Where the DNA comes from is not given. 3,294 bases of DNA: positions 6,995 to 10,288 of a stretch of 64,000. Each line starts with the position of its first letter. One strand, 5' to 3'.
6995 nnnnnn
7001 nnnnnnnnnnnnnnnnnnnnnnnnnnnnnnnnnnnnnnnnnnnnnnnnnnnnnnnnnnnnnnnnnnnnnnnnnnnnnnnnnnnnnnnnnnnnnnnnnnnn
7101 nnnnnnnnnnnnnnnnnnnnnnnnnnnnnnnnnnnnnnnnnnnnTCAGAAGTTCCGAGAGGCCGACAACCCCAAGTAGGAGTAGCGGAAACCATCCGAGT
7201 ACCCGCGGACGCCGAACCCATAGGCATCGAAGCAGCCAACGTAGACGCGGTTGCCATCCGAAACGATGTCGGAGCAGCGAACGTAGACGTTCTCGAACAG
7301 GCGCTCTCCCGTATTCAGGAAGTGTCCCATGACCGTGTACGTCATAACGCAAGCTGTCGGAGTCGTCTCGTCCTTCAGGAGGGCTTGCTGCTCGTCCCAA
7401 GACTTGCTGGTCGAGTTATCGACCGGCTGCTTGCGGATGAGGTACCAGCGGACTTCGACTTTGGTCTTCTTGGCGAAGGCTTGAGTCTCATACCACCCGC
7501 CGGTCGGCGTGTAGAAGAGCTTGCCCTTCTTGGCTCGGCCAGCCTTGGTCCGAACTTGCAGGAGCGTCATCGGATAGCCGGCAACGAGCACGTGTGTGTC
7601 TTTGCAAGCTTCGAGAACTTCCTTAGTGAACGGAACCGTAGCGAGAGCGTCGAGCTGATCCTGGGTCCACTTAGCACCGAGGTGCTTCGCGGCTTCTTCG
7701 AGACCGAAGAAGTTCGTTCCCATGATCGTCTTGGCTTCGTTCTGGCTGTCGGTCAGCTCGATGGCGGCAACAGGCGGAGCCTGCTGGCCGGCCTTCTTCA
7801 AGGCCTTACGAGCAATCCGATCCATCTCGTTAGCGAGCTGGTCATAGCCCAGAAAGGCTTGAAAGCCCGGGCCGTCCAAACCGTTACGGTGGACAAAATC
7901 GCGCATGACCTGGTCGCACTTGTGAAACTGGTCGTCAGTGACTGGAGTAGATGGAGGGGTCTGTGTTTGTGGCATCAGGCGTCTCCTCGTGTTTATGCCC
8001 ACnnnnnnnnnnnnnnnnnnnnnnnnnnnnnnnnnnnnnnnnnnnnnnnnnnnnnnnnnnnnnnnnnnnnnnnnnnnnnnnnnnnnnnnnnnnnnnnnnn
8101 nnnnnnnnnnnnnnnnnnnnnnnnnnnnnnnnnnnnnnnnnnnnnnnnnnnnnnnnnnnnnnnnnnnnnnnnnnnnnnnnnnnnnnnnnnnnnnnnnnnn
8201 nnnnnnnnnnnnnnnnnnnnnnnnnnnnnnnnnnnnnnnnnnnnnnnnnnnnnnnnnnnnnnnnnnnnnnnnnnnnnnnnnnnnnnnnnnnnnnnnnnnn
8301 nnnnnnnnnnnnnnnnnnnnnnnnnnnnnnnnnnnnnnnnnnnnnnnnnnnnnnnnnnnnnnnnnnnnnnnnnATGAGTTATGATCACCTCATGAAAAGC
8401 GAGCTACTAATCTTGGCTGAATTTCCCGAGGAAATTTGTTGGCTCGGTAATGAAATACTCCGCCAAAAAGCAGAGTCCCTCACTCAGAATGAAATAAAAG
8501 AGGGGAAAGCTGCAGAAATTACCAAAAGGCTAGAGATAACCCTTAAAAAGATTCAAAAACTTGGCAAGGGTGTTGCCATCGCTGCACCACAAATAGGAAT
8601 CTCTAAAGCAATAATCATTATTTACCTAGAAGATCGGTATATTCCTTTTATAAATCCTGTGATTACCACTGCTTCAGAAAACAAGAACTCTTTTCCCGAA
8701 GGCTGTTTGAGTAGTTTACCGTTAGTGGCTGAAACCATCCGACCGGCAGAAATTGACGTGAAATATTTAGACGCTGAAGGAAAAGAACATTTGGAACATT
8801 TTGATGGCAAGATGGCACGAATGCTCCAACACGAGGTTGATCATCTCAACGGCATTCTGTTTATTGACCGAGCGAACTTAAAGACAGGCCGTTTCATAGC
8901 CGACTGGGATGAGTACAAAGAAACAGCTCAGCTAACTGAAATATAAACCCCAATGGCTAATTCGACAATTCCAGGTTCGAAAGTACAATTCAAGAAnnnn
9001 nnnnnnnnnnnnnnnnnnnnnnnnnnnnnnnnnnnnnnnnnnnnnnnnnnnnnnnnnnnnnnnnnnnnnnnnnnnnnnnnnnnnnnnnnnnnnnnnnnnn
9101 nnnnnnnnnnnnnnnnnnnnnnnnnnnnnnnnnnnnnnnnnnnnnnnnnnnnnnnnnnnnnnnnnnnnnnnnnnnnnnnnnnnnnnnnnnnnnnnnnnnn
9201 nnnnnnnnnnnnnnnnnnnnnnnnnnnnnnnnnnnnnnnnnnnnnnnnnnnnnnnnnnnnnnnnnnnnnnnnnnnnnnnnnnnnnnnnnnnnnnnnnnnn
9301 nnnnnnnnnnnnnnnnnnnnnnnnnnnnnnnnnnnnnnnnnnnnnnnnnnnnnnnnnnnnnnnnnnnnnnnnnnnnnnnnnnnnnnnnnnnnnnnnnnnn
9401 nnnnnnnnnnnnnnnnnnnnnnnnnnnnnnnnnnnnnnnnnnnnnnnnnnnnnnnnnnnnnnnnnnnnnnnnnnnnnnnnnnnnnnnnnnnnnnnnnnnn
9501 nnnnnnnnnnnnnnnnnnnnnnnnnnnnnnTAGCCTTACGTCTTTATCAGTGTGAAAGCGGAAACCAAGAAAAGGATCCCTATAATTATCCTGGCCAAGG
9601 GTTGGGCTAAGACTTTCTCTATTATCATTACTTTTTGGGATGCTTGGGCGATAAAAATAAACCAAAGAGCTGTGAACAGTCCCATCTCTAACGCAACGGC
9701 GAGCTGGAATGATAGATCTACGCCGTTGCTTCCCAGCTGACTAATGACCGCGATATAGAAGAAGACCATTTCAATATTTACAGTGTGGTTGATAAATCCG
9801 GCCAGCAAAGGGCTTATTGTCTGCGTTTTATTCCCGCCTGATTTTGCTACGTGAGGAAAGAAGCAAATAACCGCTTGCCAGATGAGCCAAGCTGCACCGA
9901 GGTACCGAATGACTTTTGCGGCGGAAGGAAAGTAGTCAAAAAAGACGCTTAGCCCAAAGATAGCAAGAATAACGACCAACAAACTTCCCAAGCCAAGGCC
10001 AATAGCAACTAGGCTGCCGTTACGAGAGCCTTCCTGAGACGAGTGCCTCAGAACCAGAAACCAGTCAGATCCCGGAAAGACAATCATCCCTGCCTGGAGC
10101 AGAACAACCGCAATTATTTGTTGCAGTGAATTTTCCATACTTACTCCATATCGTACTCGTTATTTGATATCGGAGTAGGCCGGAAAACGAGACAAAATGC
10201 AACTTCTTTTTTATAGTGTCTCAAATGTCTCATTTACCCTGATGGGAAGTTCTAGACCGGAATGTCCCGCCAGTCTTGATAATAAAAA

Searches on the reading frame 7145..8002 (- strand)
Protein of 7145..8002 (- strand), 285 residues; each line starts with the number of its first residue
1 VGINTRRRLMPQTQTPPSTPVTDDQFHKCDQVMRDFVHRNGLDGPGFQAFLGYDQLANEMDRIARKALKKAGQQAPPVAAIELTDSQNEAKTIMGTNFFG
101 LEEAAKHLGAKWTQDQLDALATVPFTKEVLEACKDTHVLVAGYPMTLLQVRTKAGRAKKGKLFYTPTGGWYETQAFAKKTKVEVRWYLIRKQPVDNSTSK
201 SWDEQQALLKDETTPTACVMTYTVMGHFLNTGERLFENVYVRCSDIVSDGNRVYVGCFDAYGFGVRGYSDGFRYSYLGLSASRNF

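Call 8: search_protein_families(library=pfam, proteins=[window:7145-8002:-], max_evalue=0.01)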
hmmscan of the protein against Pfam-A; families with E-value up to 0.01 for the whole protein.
window:7145-8002:- (285 aa): 0 families

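Call 15: search_protein_families(library=ncbifam, proteins=[window:7145-8002:-], max_evalue=0.001)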
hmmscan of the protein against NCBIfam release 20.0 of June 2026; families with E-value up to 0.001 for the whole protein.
window:7145-8002:- (285 aa): 0 families

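Call 21: list_cluster_members(proteins=[P0001, P0002, window:7145-8002:-])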
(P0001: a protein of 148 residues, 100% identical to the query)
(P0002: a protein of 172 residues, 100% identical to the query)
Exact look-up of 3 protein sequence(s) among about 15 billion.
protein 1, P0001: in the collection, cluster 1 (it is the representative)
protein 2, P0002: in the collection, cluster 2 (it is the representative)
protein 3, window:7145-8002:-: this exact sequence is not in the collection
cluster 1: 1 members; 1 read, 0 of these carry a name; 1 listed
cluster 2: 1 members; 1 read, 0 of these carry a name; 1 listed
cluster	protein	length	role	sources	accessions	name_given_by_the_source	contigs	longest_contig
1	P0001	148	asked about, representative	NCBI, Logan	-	-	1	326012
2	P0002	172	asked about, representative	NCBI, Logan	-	-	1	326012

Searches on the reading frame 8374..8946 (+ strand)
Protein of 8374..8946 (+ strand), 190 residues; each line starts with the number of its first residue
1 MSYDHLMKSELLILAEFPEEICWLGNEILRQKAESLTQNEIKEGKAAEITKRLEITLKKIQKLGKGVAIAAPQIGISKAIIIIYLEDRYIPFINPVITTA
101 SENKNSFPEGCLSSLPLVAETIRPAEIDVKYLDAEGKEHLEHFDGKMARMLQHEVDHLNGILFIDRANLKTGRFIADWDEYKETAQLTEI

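Call 8: search_protein_families(library=pfam, proteins=[window:8374-8946:+], max_evalue=0.01)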
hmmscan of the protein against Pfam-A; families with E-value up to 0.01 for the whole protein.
window:8374-8946:+ (190 aa): 1 family
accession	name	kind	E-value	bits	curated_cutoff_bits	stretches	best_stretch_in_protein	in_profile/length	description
PF01327.26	Pep_deformylase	-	1.2e-37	129.4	22.8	1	19-169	2-152/156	Polypeptide deformylase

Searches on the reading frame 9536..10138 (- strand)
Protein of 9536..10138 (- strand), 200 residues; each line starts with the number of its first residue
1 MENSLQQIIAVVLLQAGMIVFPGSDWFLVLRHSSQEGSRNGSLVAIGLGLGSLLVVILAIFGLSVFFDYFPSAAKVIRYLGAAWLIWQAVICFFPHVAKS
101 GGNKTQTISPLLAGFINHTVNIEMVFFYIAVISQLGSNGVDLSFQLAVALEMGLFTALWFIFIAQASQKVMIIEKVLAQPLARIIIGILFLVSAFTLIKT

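Call 15: search_protein_families(library=ncbifam, proteins=[window:9536-10138:-], max_evalue=0.001)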
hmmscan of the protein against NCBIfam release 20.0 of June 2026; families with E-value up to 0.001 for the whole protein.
window:9536-10138:- (200 aa): 3 families
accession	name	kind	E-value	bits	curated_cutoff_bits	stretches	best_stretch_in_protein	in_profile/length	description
TIGR00949.1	2A76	subfamily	1.6e-19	70.3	183.95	1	22-193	2-181/185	homoserine/threonine efflux transporter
NF008201.0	PRK10958.1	equivalog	1.3e-08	34.7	165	1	15-196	17-206/212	leucine efflux protein LeuE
NF007653.0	PRK10323.1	equivalog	0.00043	20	193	1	20-168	18-165/195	cysteine/O-acetylserine transporter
